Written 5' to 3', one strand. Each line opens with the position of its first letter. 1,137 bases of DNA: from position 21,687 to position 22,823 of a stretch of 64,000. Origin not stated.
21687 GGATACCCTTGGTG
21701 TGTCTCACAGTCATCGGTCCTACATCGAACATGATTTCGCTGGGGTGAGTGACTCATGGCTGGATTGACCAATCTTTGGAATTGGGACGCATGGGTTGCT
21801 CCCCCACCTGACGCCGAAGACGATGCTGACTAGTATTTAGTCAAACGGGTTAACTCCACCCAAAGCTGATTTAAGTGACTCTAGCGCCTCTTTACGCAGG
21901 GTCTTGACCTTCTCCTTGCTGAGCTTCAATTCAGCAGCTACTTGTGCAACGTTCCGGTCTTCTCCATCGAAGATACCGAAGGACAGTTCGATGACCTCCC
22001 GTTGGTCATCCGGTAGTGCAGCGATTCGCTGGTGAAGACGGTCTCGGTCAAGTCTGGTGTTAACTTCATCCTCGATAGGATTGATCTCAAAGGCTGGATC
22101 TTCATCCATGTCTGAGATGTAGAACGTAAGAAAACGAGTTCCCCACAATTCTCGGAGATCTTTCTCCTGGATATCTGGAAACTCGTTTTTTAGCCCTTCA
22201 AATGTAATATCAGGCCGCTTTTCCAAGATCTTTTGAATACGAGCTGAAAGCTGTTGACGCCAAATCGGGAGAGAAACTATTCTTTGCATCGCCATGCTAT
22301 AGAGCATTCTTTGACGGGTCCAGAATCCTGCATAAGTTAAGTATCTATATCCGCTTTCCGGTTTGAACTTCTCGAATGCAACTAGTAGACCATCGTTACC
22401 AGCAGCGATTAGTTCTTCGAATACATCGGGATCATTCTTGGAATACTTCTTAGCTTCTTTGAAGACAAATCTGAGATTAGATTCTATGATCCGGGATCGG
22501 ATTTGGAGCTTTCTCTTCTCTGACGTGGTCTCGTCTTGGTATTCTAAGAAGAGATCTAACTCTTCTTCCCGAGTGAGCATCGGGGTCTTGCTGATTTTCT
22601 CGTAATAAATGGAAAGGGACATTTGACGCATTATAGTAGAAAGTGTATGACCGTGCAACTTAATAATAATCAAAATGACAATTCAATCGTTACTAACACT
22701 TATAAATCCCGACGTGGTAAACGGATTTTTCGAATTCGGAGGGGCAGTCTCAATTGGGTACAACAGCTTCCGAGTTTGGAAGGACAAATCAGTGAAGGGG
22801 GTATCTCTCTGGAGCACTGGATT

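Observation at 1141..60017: Thirteen exact copies of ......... in intergenic gaps: a phage-specific promoter family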

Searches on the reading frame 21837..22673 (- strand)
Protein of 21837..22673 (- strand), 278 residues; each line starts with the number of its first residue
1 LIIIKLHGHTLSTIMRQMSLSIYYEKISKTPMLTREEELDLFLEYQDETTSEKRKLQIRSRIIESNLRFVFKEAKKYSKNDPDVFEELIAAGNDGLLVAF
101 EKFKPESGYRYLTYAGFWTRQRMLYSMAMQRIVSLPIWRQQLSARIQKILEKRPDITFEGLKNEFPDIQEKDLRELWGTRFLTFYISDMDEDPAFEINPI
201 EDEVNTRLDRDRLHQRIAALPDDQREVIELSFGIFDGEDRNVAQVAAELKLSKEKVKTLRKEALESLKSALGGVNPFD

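Call 7: search_protein_families(library=pfam, proteins=[window:21837-22673:-], max_evalue=0.01)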
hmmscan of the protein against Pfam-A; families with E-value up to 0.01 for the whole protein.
window:21837-22673:- (278 aa): 4 families
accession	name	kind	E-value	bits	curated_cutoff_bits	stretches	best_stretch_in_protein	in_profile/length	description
PF04545.22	Sigma70_r4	-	3.4e-11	42.9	24.1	1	217-268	2-49/50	Sigma-70, region 4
PF04542.20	Sigma70_r2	-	2.2e-08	34.2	24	1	63-126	2-64/71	Sigma-70 region 2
PF08281.18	Sigma70_r4_2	-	0.00017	21.6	25.7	1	211-266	2-53/54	Sigma-70, region 4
PF00140.25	Sigma70_r1_2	-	0.00043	20.6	22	1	19-41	2-24/34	Sigma-70 factor, region 1.2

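Call 8: search_protein_families(library=phrogs, proteins=[window:21837-22673:-], max_evalue=0.001)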
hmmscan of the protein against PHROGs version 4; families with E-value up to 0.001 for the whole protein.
window:21837-22673:- (278 aa): 3 families
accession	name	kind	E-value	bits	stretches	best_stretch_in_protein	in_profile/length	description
phrog_351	-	transcription regulation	1.3e-32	114.4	1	19-273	476-728/928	RNA polymerase sigma factor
phrog_248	-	transcription regulation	0.00019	22.6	1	186-272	52-138/161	transcriptional activator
phrog_36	-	transcription regulation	0.00034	21.3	0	211-273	131-189/220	transcriptional regulator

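Call 18: find_related_loci(query=window:21837-22622:-, collection=viral_contigs, flank=10000)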
Query window:21837-22622:- (261 aa) in viral_contigs; peptide patterns used: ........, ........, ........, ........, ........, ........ (x = any residue, [..] = any of these).
5 stretches matched a pattern; 1 encode a relative of the query (tblastn E <= 1e-3); 1 distinct loci.
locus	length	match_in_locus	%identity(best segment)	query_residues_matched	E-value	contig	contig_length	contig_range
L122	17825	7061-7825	55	1-255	3e-95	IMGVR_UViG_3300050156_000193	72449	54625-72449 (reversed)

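Call 20: find_homologous_proteins(query=window:21837-22622:-, max_evalue=0.00001)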
Query window:21837-22622:- (261 aa): 230 proteins with E <= 0.00001 among 1727 candidates; the best 120 are listed.
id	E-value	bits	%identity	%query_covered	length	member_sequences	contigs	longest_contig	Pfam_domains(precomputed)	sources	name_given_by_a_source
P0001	6.2e-162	554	97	100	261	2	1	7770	PF04545.23,PF04542.21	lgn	-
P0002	8.8e-149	511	88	100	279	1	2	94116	PF04545.23,PF04542.21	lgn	-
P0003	5.0e-146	502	87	100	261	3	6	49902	PF04545.23,PF04542.21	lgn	-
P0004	2.6e-124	431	75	100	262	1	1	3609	PF04545.23,PF04542.21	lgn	-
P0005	2.7e-124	431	74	100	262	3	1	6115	PF04545.23,PF04542.21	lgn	-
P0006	1.2e-123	429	74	100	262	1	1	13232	PF04545.23,PF04542.21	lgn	-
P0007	4.0e-113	395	69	100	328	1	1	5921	PF04545.23,PF04542.21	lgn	-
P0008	6.3e-110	384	67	100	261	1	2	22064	PF04545.23,PF04542.21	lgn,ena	-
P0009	2.5e-108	379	68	100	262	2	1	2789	PF04545.23,PF04542.21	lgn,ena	-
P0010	2.8e-108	379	67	100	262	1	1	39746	PF04545.23,PF04542.21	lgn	-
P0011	1.2e-106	373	65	100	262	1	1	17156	PF04545.23,PF04542.21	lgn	-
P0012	1.3e-106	373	65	100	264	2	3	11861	PF04545.23,PF04542.21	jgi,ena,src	-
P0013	5.1e-105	368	65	100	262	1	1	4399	PF04545.23,PF04542.21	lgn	-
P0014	4.9e-104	365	64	100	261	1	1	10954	PF04545.23,PF04542.21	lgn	-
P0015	3.5e-103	362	62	100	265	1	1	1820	PF04545.23,PF04542.21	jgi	jgi:RNA polymerase sigma factor (sigma-70 family)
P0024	2.9e-98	346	60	100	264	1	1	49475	PF04545.23,PF04542.21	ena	-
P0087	1.0e-88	315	58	98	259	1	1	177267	PF04545.23,PF04542.21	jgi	jgi:RNA polymerase primary sigma factor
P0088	1.2e-88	314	57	98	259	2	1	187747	PF04545.23,PF04542.21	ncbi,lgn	-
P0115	5.2e-85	303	58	93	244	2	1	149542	PF04545.23,PF04542.21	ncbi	-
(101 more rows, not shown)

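Call 21: search_protein_families(library=ncbifam, proteins=[window:21837-22673:-], max_evalue=0.001)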
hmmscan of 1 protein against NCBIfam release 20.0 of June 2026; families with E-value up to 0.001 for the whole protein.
window:21837-22673:- (278 aa): 47 families (the best 25 are shown)
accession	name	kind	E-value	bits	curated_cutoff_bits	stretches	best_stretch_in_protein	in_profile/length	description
TIGR02394.1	rpoS_proteo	equivalog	2.9e-31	109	378.7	2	19-138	14-127/285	RNA polymerase sigma factor RpoS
TIGR02997.1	Sig70-cyanoRpoD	subfamily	1.2e-30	106.8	384.5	2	57-149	74-166/298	RNA polymerase sigma factor, RpoD/SigA family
NF004207.0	PRK05657.1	equivalog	1.6e-30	106.6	394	2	20-137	58-169/329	RNA polymerase sigma factor RpoS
NF004615.0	PRK05949.1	subfamily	1.1e-26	93.5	530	2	57-148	91-182/327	RNA polymerase sigma factor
NF005642.0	PRK07405.1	subfamily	9.1e-26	90.8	524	2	57-149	82-174/318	RNA polymerase sigma factor SigD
TIGR02393.1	RpoD_Cterm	equivalog_domain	1.3e-23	83.9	354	2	60-149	3-92/238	RNA polymerase sigma factor RpoD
NF005785.0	PRK07598.1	equivalog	1.6e-22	80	554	2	52-149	170-267/415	RNA polymerase sigma factor SigC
NF005920.0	PRK07921.1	subfamily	1.7e-22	79.9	464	2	57-140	90-173/328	RNA polymerase sigma factor SigB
TIGR02937.1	sigma70-ECF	superfamily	4e-22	78.6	42.9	1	59-271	3-165/165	sigma-70 family RNA polymerase sigma factor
NF006666.0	PRK09210.1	equivalog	6e-22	78.4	572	2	21-137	102-212/370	RNA polymerase sigma factor RpoD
NF005143.0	PRK06596.1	subfamily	1.5e-21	77.2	241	1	12-123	8-113/285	RNA polymerase factor sigma-32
TIGR02392.1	rpoH_proteo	equivalog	3e-21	76.3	323.1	2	19-123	2-100/270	RNA polymerase sigma factor RpoH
NF004565.0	PRK05901.2-3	equivalog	2.5e-20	72.8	484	1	32-149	231-345/501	RNA polymerase sigma factor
NF005643.0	PRK07406.1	equivalog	3.7e-20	72.3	500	2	58-149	161-252/397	RNA polymerase sigma factor RpoD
NF004471.0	PRK05803.1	subfamily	8.4e-19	67.7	252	2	12-124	10-116/235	RNA polymerase sporulation sigma factor SigK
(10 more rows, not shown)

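Call 22: search_dna_similar(query=window:21837-22622:-, collection=phages, mode=protein, max_rows=25)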
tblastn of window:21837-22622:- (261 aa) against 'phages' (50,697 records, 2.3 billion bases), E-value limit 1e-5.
Records with a match: 39; places in all: 41; records where one place covers at least 80% of the query: 33.
Best place of each record, by identity: <60% 39.
By first word of the organism name: Bacteriophage 13; Synechococcus 6; Vibrio 4; Klebsiella 4; Salmonella 2; Enterococcus 2; Acinetobacter 2; Cyanophage 2; Microcystis 1; Staphylococcus 1; and 2 more.
By host as written in the record: - 19; Synechococcus sp. CB0202 2; Klebsiella pneumoniae ST147-VIM1 2; Klebsiella pneumoniae ST13-OXA48 2; Synechococcus sp. WH7803 2; Synechococcus sp. CB0201 2; Salmonella enterica subsp. enterica serovar Typhimurium ATCC 14028 1; Homo sapiens 1; and 8 more.
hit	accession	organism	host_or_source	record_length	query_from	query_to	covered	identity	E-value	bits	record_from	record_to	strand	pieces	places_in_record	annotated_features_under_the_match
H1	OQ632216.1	Salmonella phage Arash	Salmonella enterica subsp. enterica ...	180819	1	254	97%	41.3%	2e-49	179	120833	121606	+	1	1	RNA polymerase sigma factor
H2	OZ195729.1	Vibrio phage D69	Seawater and oysters mix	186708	1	255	98%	38.1%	1e-42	160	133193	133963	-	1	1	RNA polymerase sigma factor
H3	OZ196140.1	Vibrio phage D181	Seawater and oysters mix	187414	1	255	98%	38.1%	1e-42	160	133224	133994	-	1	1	RNA polymerase sigma factor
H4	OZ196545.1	Vibrio phage D148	Seawater and oysters mix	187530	1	255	98%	38.1%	1e-42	160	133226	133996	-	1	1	RNA polymerase sigma factor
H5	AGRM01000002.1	Salmonella enterica subsp. houtenae str. ATCC BAA-1581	Homo sapiens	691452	2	254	97%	29.7%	5e-15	80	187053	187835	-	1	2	RNA polymerase sigma factor RpoS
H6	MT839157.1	Bacteriophage sp.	human fecal samples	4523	3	251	95%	28.9%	4e-17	86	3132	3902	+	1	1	record has no annotation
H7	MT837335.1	Bacteriophage sp.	human fecal samples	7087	6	251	94%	29.1%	1e-17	87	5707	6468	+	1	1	record has no annotation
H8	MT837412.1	Bacteriophage sp.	human fecal samples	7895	3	251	95%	28.1%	1e-16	85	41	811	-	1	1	record has no annotation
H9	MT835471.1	Bacteriophage sp.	human fecal samples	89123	3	251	95%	27.8%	8e-17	85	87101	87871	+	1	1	record has no annotation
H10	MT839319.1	Bacteriophage sp.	human fecal samples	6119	6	251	94%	28.0%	4e-17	86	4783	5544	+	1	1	record has no annotation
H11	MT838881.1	Bacteriophage sp.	human fecal samples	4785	3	251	95%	27.3%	2e-19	93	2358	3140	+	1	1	record has no annotation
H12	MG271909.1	Synechococcus phage S-LBS1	Synechococcus sp. TCC793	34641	4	256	97%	26.7%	6e-8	59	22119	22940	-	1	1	RNA polymerase sigma factor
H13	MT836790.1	Bacteriophage sp.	human fecal samples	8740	2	252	96%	26.7%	2e-18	90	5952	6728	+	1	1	record has no annotation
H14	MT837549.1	Bacteriophage sp.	human fecal samples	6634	6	251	94%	27.1%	2e-13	76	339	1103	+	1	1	record has no annotation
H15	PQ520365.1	Enterococcus phage IME_EF3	-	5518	3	251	95%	26.6%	3e-14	78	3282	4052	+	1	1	record has no annotation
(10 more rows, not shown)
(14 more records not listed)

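Call 50: find_encoding_contigs(protein=P0002, flank=10000, max_places=1)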
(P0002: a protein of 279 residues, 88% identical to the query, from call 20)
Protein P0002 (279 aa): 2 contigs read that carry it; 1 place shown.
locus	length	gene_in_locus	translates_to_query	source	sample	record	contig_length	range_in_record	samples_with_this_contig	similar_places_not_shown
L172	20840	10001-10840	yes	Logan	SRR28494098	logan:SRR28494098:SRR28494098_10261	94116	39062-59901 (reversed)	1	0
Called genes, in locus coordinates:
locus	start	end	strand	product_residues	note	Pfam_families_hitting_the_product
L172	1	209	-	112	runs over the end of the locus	-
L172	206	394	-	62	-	-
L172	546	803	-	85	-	PF09926:DUF2158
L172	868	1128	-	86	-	PF00216:Bac_DNA_binding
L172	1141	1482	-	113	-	-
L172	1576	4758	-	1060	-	PF01807:Zn_ribbon_DnaG (weak), PF13155:Toprim_2 (weak)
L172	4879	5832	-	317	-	-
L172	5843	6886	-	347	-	PF12705:PDDEXK_1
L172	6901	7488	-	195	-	-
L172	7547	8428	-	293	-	-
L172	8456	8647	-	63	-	-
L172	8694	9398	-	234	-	PF13392:HNH_3 (faint)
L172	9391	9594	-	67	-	-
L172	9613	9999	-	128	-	-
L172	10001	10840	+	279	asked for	PF04542:Sigma70_r2, PF04545:Sigma70_r4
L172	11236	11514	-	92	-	-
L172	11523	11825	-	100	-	-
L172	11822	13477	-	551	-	PF00270:DEAD (faint), PF04851:ResIII (weak), PF13307:Helicase_C_2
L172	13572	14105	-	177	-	-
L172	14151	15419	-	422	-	PF08740:BCS1_N, PF00004:AAA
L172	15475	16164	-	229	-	-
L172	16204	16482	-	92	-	-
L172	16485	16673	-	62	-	PF00692:dUTPase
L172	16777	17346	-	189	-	PF13392:HNH_3 (weak)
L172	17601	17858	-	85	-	PF00692:dUTPase (weak)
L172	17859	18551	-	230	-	-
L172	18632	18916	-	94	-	-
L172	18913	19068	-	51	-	-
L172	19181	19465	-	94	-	PF12961:DUF3850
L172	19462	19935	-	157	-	-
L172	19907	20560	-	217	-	-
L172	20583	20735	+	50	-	-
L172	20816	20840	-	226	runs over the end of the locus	-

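Call 51: find_encoding_contigs(protein=P0088, flank=10000, max_places=1)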
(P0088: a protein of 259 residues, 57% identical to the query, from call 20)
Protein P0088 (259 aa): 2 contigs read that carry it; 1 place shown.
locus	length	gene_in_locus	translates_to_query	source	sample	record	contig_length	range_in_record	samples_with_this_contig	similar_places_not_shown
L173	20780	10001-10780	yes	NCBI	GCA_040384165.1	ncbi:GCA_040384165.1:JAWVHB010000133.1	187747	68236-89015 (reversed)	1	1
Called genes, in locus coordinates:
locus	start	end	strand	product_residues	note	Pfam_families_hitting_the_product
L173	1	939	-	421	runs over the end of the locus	PF03167:UDG, PF01612:DNA_pol_A_exo1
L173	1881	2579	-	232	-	-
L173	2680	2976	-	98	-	PF00216:Bac_DNA_binding, PF18175:HU-CCDC81_bac_2 (weak)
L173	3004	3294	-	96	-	-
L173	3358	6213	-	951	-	PF01751:Toprim (faint), PF01807:Zn_ribbon_DnaG (weak), PF13155:Toprim_2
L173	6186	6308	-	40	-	-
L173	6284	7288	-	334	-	PF12705:PDDEXK_1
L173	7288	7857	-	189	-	-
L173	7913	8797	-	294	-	-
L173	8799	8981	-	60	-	-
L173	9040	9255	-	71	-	-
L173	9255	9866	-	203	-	PF00625:Guanylate_kin, PF13238:AAA_18 (weak)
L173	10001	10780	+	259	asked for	PF04542:Sigma70_r2, PF04545:Sigma70_r4 (weak)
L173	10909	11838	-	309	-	-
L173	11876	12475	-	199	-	PF00383:dCMP_cyt_deam_1, PF14437:MafB19-deam (weak)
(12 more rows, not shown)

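Call 52: find_encoding_contigs(protein=P0010, flank=10000, max_places=1)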
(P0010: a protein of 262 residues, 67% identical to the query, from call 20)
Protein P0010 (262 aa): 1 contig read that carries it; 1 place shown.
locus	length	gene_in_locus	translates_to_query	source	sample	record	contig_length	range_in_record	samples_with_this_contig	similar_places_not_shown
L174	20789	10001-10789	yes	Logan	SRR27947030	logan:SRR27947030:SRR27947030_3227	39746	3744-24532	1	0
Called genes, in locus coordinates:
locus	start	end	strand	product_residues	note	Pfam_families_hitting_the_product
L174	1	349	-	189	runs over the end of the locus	PF25735:Phage_L5_gp82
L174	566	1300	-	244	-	PF02511:Thy1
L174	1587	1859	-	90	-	PF00216:Bac_DNA_binding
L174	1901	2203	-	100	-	-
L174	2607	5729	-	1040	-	PF01807:Zn_ribbon_DnaG (weak), PF13155:Toprim_2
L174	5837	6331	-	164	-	-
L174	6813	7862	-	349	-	PF12705:PDDEXK_1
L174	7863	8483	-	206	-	-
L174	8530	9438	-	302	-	-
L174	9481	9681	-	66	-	-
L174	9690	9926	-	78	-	-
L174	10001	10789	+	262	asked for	PF04542:Sigma70_r2, PF04545:Sigma70_r4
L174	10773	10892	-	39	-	-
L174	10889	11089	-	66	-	-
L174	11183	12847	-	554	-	PF00270:DEAD (faint), PF04851:ResIII, PF06733:DEAD_2 (weak), PF13307:Helicase_C_2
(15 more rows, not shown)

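Call 53: find_encoding_contigs(protein=P0024, flank=10000, max_places=1)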
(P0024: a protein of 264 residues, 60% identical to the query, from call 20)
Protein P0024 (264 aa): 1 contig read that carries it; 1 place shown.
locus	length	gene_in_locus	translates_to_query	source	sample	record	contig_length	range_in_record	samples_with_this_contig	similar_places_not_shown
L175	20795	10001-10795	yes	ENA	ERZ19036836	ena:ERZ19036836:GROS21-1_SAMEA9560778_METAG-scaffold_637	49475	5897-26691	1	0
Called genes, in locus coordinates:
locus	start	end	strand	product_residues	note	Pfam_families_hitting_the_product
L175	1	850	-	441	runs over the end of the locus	PF03167:UDG (weak), PF01612:DNA_pol_A_exo1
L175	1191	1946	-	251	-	PF02511:Thy1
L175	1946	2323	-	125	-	PF18909:dGTP_diPhyd_N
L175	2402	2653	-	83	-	PF00216:Bac_DNA_binding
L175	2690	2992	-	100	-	-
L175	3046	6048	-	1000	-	PF01807:Zn_ribbon_DnaG (weak), PF01751:Toprim (faint), PF13155:Toprim_2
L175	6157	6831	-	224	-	-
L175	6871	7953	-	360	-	PF12705:PDDEXK_1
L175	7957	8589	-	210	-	-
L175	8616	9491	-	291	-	-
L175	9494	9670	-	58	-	-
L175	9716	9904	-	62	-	-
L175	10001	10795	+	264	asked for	PF04542:Sigma70_r2, PF04545:Sigma70_r4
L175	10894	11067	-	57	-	-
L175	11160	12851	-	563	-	PF04851:ResIII (faint), PF00270:DEAD (faint), PF13401:AAA_22 (faint), PF13307:Helicase_C_2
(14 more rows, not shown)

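Call 54: find_encoding_contigs(protein=P0087, flank=10000, max_places=1)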
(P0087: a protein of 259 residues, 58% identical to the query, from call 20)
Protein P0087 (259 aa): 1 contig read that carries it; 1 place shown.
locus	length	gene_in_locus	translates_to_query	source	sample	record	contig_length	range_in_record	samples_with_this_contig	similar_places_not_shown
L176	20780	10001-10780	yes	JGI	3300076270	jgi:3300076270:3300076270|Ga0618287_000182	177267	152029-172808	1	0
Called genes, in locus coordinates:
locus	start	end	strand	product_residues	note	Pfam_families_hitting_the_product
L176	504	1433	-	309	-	-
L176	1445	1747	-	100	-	-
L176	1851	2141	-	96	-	PF00216:Bac_DNA_binding, PF18291:HU-HIG (weak)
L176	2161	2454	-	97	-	-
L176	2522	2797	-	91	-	-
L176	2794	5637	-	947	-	PF01807:Zn_ribbon_DnaG (weak), PF13155:Toprim_2, PF13362:Toprim_3 (weak)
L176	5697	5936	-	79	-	-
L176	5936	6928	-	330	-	PF12705:PDDEXK_1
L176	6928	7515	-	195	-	-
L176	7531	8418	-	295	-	-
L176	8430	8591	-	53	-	-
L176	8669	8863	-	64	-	-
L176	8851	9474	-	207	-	PF00625:Guanylate_kin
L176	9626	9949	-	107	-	-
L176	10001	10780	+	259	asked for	PF04542:Sigma70_r2, PF04545:Sigma70_r4 (weak)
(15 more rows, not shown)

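Call 55: find_encoding_contigs(protein=P0115, flank=10000, max_places=1)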
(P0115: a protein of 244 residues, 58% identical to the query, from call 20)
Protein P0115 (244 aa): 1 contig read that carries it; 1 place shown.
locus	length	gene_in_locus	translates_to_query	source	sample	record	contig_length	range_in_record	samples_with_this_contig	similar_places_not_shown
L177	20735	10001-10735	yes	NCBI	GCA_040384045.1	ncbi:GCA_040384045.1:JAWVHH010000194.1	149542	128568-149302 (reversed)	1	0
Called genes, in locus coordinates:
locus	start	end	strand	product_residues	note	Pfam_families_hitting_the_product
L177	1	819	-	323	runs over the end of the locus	-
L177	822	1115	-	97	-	-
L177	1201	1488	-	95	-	PF00216:Bac_DNA_binding, PF18291:HU-HIG (weak)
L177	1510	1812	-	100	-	-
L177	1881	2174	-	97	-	-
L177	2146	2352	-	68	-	-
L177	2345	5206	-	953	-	PF01807:Zn_ribbon_DnaG, PF13155:Toprim_2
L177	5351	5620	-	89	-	-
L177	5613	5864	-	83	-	-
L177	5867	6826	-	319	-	PF12705:PDDEXK_1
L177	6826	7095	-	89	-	-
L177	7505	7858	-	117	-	-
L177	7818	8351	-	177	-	-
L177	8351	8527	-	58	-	-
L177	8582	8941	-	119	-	-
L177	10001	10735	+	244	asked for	PF04542:Sigma70_r2, PF04545:Sigma70_r4 (weak)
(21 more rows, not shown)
